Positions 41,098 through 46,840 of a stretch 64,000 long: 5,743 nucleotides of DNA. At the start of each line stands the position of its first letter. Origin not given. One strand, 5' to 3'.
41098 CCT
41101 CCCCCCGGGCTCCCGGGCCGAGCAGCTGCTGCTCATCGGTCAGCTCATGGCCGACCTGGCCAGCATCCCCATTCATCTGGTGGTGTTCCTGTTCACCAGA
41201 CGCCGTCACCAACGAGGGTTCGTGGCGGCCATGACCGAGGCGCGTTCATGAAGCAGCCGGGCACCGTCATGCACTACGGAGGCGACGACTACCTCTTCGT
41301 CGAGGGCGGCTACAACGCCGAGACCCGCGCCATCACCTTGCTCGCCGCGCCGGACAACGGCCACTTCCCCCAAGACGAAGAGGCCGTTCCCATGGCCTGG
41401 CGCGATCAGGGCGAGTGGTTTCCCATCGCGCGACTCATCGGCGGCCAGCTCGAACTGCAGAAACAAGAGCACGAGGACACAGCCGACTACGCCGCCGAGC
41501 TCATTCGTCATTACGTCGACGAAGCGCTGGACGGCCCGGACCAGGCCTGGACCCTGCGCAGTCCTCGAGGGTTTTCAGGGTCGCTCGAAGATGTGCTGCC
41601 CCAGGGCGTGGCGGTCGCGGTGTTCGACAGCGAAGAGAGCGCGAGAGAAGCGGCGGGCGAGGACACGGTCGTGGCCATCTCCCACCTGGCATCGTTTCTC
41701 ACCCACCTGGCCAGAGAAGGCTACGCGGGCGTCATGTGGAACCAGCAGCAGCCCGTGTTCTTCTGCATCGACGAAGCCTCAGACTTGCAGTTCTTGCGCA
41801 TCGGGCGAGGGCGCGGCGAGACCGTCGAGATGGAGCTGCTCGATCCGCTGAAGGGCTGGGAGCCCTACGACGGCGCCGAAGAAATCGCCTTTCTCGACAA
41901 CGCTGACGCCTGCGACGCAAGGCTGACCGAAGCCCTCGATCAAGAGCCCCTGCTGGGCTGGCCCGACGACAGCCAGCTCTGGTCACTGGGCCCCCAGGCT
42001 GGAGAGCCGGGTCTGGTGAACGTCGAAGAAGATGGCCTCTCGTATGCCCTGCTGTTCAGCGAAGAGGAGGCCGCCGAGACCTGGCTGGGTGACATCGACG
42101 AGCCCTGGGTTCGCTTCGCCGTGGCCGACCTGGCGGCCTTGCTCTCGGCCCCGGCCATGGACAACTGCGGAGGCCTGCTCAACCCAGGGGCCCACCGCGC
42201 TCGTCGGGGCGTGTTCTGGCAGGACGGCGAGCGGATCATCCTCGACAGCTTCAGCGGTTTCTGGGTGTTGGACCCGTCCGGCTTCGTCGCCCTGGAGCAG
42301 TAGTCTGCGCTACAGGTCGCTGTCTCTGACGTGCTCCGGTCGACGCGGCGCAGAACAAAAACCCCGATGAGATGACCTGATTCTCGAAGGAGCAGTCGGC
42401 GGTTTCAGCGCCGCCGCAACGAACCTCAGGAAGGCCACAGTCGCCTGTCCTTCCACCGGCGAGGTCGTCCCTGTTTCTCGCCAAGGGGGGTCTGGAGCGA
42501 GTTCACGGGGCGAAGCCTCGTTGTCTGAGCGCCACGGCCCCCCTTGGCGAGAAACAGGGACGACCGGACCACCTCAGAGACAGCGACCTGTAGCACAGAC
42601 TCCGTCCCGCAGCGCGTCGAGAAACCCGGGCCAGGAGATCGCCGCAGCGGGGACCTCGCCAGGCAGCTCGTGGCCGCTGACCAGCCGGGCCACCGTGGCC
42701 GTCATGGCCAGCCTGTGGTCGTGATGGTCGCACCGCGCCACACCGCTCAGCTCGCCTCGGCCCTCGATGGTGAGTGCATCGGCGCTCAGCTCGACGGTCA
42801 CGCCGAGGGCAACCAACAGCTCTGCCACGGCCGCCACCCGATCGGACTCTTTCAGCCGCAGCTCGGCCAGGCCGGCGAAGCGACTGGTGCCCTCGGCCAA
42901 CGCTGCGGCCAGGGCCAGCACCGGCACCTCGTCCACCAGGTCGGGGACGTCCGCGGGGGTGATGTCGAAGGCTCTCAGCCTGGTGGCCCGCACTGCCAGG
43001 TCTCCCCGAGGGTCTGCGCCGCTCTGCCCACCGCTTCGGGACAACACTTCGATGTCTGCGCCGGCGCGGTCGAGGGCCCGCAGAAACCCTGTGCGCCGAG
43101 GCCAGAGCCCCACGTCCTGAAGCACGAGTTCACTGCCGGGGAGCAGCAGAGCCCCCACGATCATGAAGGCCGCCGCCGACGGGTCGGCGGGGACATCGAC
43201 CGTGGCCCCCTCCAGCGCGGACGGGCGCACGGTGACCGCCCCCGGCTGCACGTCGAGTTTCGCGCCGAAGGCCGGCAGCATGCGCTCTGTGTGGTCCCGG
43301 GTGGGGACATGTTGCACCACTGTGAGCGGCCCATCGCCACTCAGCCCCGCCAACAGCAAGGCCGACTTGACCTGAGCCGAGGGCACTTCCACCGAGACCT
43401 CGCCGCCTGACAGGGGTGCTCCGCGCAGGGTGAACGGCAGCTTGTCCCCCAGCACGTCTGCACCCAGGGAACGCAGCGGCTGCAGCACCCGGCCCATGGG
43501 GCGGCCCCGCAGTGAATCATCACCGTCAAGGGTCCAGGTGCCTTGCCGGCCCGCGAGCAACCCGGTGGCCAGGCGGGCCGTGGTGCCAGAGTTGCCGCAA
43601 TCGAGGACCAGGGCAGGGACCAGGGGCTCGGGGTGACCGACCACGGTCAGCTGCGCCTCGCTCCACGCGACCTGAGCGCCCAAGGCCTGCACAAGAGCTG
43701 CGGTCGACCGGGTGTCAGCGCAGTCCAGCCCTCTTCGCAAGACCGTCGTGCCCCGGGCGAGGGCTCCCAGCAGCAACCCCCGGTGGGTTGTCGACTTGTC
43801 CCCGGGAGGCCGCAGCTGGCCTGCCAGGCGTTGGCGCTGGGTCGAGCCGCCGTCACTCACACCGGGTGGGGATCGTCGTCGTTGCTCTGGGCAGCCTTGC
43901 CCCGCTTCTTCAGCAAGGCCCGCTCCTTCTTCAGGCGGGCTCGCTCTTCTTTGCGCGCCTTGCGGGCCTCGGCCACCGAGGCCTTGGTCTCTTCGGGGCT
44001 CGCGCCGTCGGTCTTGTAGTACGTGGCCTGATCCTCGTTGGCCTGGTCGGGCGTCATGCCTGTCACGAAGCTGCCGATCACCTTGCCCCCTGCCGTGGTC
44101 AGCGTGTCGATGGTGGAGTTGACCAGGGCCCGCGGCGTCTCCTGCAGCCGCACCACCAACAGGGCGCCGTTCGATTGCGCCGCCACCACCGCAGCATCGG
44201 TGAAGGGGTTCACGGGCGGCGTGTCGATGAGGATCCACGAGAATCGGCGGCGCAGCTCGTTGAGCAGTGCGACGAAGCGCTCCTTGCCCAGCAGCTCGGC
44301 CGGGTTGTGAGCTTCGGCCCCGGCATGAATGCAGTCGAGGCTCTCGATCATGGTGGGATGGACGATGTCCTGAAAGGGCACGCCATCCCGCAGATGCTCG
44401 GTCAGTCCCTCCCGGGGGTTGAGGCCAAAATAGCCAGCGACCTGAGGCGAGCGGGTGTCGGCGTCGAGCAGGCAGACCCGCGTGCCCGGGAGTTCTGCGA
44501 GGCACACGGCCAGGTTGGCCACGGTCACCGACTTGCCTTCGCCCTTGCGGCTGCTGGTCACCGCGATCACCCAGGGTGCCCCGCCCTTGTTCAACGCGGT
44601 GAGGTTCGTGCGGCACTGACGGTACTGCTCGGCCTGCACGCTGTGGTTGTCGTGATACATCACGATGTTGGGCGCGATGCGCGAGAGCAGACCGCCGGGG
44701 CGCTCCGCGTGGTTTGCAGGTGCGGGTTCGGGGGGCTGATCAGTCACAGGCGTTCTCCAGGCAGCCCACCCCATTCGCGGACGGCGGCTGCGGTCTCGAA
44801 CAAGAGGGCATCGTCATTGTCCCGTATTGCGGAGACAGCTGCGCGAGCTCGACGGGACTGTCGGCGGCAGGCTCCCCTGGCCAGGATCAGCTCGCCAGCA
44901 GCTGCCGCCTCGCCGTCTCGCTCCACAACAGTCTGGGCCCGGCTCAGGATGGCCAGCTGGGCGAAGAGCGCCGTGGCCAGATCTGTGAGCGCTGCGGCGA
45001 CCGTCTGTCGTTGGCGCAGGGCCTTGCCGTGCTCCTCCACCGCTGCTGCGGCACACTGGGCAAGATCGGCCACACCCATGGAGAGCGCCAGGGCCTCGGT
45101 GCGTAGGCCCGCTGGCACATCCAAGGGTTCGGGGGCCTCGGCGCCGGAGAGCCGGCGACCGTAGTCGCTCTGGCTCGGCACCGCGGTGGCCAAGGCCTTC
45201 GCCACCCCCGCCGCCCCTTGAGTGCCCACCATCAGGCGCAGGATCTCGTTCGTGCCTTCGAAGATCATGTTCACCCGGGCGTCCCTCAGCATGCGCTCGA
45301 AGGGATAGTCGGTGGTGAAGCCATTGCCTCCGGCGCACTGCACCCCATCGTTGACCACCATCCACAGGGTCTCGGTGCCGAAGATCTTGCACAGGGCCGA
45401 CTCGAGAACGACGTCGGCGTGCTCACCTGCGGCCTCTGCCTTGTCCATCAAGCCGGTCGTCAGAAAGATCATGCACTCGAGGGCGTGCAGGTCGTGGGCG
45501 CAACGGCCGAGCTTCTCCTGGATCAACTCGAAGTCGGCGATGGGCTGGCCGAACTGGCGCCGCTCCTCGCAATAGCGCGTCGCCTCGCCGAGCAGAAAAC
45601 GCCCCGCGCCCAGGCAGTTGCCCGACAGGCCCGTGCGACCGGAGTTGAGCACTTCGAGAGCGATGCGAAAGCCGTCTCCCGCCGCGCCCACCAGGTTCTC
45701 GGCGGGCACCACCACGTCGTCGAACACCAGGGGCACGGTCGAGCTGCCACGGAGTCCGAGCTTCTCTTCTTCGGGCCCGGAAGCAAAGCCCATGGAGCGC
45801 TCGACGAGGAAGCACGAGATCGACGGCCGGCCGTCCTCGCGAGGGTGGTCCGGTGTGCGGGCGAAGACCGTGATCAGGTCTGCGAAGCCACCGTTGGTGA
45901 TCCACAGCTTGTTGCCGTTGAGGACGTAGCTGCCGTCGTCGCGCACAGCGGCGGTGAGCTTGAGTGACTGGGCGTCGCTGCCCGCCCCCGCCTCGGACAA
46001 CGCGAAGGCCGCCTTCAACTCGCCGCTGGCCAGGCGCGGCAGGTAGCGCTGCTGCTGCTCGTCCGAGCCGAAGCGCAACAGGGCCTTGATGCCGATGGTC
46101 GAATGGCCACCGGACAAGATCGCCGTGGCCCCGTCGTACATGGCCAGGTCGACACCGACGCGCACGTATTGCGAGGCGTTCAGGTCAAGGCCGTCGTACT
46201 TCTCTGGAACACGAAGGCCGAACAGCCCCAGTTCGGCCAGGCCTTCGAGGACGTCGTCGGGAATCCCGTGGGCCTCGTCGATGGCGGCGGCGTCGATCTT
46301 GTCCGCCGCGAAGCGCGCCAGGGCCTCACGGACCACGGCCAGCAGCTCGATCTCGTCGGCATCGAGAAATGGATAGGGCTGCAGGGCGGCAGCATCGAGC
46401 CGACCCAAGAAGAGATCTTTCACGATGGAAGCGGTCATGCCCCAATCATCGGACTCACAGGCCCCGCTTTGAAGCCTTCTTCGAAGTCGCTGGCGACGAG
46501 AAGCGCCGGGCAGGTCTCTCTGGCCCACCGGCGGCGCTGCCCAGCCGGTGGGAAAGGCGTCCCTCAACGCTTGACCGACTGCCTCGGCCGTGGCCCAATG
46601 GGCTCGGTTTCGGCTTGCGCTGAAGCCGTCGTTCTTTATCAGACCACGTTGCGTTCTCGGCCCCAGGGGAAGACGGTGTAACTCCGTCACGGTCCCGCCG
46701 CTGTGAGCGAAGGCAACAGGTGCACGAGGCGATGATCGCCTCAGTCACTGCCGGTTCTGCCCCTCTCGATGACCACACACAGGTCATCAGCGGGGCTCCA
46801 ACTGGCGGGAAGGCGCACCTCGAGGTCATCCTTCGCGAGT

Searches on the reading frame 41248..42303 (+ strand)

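Call 68: search_protein_families(library=pfam, proteins=[window:41248-42303:+], max_evalue=0.001)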
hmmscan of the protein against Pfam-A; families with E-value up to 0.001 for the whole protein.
window:41248-42303:+ (351 aa): 1 family
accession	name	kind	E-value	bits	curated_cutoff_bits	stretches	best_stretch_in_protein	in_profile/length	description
PF07179.17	SseB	-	7.6e-05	23.3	21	0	256-314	53-110/124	SseB protein N-terminal domain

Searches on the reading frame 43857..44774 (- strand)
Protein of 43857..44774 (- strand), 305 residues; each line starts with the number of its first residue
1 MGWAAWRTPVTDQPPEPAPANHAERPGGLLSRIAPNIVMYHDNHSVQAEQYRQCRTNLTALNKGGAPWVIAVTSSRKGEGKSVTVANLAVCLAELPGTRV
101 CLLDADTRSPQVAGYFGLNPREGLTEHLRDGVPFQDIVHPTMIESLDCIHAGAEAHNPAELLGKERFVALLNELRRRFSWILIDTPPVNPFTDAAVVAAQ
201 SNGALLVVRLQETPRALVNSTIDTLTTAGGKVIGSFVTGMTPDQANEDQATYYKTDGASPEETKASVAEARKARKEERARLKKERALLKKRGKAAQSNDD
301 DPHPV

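Call 68: search_protein_families(library=pfam, proteins=[window:43857-44774:-], max_evalue=0.001)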
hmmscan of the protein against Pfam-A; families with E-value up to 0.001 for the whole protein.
window:43857-44774:- (305 aa): 5 families
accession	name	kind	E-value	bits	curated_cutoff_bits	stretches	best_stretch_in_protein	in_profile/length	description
PF13614.12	AAA_31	-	2.7e-09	37.7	27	1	69-201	3-142/177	AAA domain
PF10609.15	ParA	-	5.3e-09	36.3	27.1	1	69-242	5-176/246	NUBPL iron-transfer P-loop NTPase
PF01656.29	CbiA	-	4e-07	30.5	25.4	1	70-122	1-51/125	CobQ/CobB/MinD/ParA nucleotide binding domain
PF06564.18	CBP_BcsQ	-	2.8e-05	24.2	21.3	1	70-208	4-145/234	Cellulose biosynthesis protein BcsQ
PF09140.17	MipZ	-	4e-05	23.5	20.7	1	69-188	2-110/262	ATPase MipZ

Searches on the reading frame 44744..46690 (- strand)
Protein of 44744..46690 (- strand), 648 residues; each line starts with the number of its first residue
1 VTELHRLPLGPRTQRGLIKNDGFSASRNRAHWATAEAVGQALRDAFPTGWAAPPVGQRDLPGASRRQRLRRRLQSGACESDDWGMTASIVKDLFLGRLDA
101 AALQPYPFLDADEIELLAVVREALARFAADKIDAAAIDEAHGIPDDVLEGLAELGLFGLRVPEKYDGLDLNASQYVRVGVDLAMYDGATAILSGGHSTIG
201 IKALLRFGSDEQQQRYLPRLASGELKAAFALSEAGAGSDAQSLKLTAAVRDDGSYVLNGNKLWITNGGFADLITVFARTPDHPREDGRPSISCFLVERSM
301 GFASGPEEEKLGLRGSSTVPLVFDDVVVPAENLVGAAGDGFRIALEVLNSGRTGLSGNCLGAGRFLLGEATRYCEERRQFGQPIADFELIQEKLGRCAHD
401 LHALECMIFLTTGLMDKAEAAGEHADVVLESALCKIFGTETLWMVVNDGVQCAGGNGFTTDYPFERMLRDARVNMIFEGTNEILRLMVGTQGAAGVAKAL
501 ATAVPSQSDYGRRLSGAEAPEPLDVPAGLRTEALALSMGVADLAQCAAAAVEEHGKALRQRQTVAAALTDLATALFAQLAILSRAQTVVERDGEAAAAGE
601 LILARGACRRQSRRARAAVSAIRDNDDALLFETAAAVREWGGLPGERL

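Call 68: search_protein_families(library=pfam, proteins=[window:44744-46690:-], max_evalue=0.001)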
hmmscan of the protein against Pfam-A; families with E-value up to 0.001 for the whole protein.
window:44744-46690:- (648 aa): 6 families
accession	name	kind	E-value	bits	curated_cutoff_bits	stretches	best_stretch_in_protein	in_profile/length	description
PF00441.29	Acyl-CoA_dh_1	-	5.8e-37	127.6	22.4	1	338-489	1-146/150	Acyl-CoA dehydrogenase, C-terminal domain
PF02771.21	Acyl-CoA_dh_N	-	4e-25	88.8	22.9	1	120-224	7-113/113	Acyl-CoA dehydrogenase, N-terminal domain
PF02770.24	Acyl-CoA_dh_M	-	2e-24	86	33.3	1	228-326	1-97/97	Acyl-CoA dehydrogenase, middle domain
PF08028.16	Acyl-CoA_dh_2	-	1e-15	58.7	22.7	1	356-481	4-133/134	Acyl-CoA dehydrogenase, C-terminal domain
PF21343.2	ACAD9-ACADV_C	-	6.4e-08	33.4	27.8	1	529-634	3-107/120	ACAD9/ACADV, C-terminal domain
PF22924.1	ACOX_C_alpha1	-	3.5e-06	27.3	27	1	370-488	26-164/169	Acyl-CoA oxidase, C-alpha1 domain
